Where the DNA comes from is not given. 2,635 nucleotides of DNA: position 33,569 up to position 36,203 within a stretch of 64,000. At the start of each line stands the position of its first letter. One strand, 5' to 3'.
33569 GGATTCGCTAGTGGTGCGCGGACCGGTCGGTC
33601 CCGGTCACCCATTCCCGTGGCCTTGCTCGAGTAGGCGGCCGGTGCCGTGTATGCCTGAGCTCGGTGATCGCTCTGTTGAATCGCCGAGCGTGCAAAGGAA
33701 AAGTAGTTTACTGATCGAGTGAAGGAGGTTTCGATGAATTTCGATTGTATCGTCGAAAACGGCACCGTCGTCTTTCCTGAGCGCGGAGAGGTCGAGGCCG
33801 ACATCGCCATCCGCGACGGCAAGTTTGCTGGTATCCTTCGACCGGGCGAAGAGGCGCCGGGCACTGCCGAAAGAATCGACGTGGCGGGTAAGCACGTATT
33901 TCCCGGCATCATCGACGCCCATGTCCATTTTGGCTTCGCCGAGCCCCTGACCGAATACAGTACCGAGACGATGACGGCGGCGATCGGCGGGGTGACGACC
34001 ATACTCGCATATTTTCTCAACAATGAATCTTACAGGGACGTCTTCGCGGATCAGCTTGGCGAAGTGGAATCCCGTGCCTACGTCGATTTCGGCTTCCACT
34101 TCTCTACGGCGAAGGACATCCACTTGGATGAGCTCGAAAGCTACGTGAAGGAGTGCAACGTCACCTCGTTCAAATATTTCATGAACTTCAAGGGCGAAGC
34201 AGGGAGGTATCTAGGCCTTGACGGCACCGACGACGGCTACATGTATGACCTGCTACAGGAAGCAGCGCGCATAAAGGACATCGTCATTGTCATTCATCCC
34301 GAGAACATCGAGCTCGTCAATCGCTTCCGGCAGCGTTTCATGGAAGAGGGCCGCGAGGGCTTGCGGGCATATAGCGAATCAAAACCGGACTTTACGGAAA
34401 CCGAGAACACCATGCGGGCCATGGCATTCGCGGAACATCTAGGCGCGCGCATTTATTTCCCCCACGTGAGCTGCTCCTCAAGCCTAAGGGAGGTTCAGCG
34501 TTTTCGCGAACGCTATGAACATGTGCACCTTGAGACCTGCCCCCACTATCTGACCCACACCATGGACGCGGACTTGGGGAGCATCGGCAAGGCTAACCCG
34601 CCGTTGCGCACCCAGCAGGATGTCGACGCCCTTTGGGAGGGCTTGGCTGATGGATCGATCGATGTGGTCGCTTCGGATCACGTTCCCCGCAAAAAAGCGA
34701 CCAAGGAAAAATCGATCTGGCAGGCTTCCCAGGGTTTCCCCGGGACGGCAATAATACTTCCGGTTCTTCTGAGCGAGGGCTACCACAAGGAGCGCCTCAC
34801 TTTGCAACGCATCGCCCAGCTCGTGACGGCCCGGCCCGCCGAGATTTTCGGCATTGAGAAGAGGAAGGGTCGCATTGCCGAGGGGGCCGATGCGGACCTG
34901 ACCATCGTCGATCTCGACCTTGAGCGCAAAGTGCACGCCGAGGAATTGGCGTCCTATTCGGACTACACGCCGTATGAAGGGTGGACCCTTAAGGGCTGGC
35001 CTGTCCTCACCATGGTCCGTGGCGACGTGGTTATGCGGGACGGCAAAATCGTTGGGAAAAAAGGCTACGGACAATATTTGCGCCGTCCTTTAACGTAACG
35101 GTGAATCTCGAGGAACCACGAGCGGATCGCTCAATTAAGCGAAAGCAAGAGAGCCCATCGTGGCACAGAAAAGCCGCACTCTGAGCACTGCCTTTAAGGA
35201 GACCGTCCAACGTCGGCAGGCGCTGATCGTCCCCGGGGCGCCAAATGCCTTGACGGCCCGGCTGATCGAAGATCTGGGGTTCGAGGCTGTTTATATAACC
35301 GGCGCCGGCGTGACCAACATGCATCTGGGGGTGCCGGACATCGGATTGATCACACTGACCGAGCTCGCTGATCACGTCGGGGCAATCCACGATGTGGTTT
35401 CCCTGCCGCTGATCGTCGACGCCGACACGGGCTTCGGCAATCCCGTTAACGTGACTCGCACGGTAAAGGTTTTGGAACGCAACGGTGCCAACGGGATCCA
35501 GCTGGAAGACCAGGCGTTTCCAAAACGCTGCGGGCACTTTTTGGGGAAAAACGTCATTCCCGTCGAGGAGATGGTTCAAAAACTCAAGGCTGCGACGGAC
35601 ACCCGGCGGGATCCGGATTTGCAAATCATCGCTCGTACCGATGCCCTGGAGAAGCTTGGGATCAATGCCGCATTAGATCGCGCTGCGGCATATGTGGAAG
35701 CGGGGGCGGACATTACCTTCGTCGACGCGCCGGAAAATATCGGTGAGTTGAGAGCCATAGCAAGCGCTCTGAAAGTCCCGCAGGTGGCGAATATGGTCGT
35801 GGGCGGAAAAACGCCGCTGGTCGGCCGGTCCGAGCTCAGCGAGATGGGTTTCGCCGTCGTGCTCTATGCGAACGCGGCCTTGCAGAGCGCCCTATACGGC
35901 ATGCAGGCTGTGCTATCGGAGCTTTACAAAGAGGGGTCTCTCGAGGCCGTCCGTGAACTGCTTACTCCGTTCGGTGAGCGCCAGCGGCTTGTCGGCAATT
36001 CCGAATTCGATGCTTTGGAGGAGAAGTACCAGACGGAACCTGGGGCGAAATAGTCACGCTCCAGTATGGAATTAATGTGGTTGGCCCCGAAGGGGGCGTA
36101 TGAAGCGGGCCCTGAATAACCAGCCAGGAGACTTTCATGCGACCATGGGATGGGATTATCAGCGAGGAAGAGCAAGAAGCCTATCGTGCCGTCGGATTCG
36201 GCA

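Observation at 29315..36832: Intact 7-gene enzymatic operon of unknown substrate carried on the tRNA-Thr island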

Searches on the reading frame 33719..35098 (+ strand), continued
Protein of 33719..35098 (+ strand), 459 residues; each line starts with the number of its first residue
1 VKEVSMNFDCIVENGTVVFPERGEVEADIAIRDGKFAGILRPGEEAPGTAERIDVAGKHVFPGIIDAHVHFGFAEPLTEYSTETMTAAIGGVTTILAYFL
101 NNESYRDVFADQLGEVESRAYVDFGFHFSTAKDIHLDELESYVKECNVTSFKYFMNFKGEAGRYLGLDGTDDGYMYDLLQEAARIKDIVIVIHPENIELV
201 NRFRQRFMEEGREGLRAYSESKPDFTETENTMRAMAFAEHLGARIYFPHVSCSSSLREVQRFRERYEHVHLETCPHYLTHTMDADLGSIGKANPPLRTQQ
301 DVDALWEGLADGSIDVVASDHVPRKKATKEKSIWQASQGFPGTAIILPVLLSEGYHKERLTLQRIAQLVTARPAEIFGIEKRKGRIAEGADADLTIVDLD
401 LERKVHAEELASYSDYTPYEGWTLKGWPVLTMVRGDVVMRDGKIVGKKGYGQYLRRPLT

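Call 79: search_solved_structures(query=window:33734-35098:+, max_evalue=1e-60, show_alignments=3)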
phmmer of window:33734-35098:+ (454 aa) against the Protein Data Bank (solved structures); distinct sequences matched with E-value up to 1e-60: 5.
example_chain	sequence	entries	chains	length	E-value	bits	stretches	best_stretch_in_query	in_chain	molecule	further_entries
1gkr_A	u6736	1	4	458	2.4e-72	247.6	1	3-451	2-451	NON-ATP DEPENDENT L-SELECTIVE HYDANTOINASE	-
1nfg_A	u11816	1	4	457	1.1e-66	228.9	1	4-451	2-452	D-hydantoinase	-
1gkp_A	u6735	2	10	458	2.3e-64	221.2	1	6-451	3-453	HYDANTOINASE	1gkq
1k1d_A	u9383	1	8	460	2e-63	218.2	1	6-451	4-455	D-hydantoinase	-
3hm7_A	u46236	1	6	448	7.8e-63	216.2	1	2-436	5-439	Allantoinase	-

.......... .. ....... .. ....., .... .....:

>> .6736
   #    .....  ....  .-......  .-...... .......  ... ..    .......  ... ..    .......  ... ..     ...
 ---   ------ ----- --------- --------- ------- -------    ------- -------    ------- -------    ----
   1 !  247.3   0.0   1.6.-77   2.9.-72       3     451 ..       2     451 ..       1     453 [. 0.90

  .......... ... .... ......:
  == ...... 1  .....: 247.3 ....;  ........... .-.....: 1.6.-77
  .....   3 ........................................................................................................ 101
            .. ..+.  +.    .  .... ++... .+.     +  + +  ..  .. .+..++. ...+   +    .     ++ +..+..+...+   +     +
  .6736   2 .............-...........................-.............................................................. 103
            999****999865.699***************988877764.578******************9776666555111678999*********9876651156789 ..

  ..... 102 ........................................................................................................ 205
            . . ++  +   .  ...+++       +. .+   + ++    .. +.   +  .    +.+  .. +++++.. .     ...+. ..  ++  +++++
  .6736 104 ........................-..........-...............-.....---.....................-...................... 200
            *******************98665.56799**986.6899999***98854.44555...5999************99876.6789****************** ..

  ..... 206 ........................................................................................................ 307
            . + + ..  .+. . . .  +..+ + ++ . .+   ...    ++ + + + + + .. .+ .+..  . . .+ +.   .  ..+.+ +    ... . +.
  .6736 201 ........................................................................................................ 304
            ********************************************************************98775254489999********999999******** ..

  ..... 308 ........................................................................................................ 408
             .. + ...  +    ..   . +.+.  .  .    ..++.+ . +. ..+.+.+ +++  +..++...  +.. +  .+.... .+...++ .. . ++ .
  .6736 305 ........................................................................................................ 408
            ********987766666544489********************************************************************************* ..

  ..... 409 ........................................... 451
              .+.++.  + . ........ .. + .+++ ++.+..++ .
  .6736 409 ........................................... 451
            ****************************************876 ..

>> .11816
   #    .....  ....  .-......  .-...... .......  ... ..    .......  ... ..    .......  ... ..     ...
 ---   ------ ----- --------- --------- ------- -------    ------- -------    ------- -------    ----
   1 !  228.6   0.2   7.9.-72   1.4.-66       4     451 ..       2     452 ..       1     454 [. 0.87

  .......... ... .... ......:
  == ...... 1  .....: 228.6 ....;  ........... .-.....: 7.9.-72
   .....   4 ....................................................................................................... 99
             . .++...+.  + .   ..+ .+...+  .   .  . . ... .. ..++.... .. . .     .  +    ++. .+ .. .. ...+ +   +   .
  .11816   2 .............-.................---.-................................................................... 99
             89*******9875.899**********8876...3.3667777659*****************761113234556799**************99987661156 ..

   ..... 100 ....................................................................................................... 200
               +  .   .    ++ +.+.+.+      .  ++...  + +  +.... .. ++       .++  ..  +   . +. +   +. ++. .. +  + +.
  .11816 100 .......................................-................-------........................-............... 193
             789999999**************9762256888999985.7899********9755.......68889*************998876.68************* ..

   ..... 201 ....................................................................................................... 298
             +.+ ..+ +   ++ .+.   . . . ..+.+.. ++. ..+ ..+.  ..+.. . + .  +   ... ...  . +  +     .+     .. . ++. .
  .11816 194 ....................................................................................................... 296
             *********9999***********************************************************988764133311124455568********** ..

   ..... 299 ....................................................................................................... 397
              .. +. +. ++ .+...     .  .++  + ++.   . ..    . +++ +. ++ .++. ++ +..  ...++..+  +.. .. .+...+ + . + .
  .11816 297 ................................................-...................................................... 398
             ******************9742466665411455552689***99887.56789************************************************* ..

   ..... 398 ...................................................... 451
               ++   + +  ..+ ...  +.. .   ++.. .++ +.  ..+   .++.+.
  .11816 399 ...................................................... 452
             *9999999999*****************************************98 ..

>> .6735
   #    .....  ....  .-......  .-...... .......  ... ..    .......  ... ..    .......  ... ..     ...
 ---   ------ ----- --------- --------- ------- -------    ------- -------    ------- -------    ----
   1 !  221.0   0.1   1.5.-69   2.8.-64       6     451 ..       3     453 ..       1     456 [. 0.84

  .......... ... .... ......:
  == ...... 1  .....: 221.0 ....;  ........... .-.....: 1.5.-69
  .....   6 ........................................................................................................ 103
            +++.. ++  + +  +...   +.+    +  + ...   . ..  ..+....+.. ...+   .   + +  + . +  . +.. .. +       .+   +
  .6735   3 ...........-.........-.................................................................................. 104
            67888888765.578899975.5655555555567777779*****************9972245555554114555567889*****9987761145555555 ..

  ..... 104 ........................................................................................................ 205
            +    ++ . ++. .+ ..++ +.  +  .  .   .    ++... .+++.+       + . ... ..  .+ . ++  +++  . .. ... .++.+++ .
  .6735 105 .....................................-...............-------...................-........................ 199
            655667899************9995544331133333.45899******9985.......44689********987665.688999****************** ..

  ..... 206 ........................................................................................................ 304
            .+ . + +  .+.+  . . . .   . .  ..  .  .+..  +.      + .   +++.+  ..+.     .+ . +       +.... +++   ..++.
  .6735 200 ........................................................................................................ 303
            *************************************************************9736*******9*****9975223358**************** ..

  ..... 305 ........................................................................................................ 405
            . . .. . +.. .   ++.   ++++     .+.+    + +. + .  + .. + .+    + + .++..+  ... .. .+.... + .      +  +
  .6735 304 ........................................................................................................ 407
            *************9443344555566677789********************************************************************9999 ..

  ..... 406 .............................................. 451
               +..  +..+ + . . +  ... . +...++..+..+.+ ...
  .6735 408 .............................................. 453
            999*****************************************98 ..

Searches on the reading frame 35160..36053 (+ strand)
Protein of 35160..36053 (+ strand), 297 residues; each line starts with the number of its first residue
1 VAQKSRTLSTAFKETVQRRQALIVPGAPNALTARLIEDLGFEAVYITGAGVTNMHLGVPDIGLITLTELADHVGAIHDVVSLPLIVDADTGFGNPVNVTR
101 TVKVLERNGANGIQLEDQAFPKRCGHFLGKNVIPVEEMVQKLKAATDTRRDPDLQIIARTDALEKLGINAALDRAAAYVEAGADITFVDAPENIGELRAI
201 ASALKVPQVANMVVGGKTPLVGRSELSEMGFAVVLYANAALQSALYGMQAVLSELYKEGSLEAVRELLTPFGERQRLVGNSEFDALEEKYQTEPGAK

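Call 4: search_protein_families(library=pfam, proteins=[window:35160-36053:+])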
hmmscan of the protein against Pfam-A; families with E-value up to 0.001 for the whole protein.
window:35160-36053:+ (297 aa): 2 families
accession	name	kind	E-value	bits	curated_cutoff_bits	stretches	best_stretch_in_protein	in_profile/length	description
PF13714.12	PEP_mutase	-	8.2e-49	166.8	31.5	1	13-255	2-239/240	Phosphoenolpyruvate phosphomutase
PF00463.27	ICL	-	1e-14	54.4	26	1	82-182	150-253/526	Isocitrate lyase family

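Call 5: search_protein_families(library=ncbifam, proteins=[window:35160-36053:+])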
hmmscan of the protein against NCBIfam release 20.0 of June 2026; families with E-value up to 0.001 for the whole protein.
window:35160-36053:+ (297 aa): 8 families
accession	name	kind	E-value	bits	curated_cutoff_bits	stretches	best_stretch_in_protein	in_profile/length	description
TIGR02317.1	prpB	equivalog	7.4e-86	287.9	354.4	1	10-289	3-278/285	methylisocitrate lyase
NF008455.0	PRK11320.1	equivalog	3.7e-75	252.9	353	1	7-284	6-280/295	methylisocitrate lyase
TIGR02319.1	CPEP_Pphonmut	equivalog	3e-60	203.9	420.05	1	9-260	5-256/294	carboxyvinyl-carboxyphosphonate phosphorylmutase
TIGR02320.1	PEP_mutase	equivalog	2.3e-46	158.1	319.55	1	13-278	2-280/284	phosphoenolpyruvate mutase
TIGR02321.1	Pphn_pyruv_hyd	equivalog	1e-34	120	374.4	1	16-290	11-288/290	phosphonopyruvate hydrolase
TIGR01346.1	isocit_lyase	equivalog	2.3e-17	62.6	275.9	1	82-183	151-255/527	isocitrate lyase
NF011645.0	PRK15063.1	equivalog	1.2e-15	57.3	562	1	81-165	147-234/430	isocitrate lyase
NF005074.0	PRK06498.1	equivalog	2.8e-09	36.1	446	1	80-163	177-264/531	isocitrate lyase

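Call 21: search_solved_structures(query=window:35160-36053:+, max_evalue=1e-10)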
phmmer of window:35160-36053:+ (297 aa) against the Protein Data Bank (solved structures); distinct sequences matched with E-value up to 1e-10: 33.
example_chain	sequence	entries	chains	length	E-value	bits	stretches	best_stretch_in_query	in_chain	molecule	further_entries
1zlp_A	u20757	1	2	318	1.7e-57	198.2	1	10-291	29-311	petal death protein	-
1mum_A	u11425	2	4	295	2.6e-56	194.3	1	10-273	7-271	2-methylisocitrate lyase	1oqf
1o5q_A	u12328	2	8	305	7e-56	192.9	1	7-284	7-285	Probable methylisocitrate lyase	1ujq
9hra_A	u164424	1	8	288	1.1e-55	192.2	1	10-271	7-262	2-methylisocitrate lyase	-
9hgk_A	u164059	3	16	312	1.2e-55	192.1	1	10-271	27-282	2-methylisocitrate lyase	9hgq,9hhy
9hgo_A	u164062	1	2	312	3.2e-55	190.8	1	10-271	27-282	2-methylisocitrate lyase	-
9hhs_A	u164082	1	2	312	4.5e-55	190.3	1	10-271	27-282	2-methylisocitrate lyase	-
1xg3_A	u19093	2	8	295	7.4e-55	189.6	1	10-273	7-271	Probable methylisocitrate lyase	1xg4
6t4v_C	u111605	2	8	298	7.7e-55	189.5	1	1-288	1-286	2-methylisocitrate lyase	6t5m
3eoo_A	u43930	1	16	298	3.3e-54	187.4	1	10-243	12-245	Methylisocitrate lyase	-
4iqd_A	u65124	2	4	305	8.9e-53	182.7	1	7-279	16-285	Carboxyvinyl-carboxyphosphonate phosphorylmutase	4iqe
3lye_A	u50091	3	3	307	6.6e-44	153.7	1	20-259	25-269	Oxaloacetate acetyl hydrolase | Oxaloacetate acetylhydrolase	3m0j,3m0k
3fa3_A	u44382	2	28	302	5e-43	150.8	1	8-263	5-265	2,3-dimethylmalate lyase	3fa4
5unc_A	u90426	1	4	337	8.1e-35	123.8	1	23-290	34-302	PHOSPHOENOLPYRUVATE PHOSPHOMUTASE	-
3b8i_A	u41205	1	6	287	1.9e-34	122.6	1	29-248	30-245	PA4872 oxaloacetate decarboxylase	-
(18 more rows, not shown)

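Call 61: search_solved_structures(query=window:35160-36053:+, max_evalue=1e-40, show_alignments=2)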
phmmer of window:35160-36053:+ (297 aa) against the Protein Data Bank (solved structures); distinct sequences matched with E-value up to 1e-40: 13.
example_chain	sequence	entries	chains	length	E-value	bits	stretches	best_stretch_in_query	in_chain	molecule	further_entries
1zlp_A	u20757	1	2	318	1.7e-57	198.2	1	10-291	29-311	petal death protein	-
1mum_A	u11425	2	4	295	2.6e-56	194.3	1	10-273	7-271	2-methylisocitrate lyase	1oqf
1o5q_A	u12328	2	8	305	7e-56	192.9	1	7-284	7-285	Probable methylisocitrate lyase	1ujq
9hra_A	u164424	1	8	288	1.1e-55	192.2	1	10-271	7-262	2-methylisocitrate lyase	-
9hgk_A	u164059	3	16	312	1.2e-55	192.1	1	10-271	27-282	2-methylisocitrate lyase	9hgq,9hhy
9hgo_A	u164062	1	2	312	3.2e-55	190.8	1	10-271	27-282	2-methylisocitrate lyase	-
9hhs_A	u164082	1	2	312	4.5e-55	190.3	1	10-271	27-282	2-methylisocitrate lyase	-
1xg3_A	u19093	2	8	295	7.4e-55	189.6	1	10-273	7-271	Probable methylisocitrate lyase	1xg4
6t4v_C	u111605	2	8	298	7.7e-55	189.5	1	1-288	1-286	2-methylisocitrate lyase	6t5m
3eoo_A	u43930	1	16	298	3.3e-54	187.4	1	10-243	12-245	Methylisocitrate lyase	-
4iqd_A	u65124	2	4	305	8.9e-53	182.7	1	7-279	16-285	Carboxyvinyl-carboxyphosphonate phosphorylmutase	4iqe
3lye_A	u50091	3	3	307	6.6e-44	153.7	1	20-259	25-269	Oxaloacetate acetyl hydrolase | Oxaloacetate acetylhydrolase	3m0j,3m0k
3fa3_A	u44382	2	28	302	5e-43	150.8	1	8-263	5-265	2,3-dimethylmalate lyase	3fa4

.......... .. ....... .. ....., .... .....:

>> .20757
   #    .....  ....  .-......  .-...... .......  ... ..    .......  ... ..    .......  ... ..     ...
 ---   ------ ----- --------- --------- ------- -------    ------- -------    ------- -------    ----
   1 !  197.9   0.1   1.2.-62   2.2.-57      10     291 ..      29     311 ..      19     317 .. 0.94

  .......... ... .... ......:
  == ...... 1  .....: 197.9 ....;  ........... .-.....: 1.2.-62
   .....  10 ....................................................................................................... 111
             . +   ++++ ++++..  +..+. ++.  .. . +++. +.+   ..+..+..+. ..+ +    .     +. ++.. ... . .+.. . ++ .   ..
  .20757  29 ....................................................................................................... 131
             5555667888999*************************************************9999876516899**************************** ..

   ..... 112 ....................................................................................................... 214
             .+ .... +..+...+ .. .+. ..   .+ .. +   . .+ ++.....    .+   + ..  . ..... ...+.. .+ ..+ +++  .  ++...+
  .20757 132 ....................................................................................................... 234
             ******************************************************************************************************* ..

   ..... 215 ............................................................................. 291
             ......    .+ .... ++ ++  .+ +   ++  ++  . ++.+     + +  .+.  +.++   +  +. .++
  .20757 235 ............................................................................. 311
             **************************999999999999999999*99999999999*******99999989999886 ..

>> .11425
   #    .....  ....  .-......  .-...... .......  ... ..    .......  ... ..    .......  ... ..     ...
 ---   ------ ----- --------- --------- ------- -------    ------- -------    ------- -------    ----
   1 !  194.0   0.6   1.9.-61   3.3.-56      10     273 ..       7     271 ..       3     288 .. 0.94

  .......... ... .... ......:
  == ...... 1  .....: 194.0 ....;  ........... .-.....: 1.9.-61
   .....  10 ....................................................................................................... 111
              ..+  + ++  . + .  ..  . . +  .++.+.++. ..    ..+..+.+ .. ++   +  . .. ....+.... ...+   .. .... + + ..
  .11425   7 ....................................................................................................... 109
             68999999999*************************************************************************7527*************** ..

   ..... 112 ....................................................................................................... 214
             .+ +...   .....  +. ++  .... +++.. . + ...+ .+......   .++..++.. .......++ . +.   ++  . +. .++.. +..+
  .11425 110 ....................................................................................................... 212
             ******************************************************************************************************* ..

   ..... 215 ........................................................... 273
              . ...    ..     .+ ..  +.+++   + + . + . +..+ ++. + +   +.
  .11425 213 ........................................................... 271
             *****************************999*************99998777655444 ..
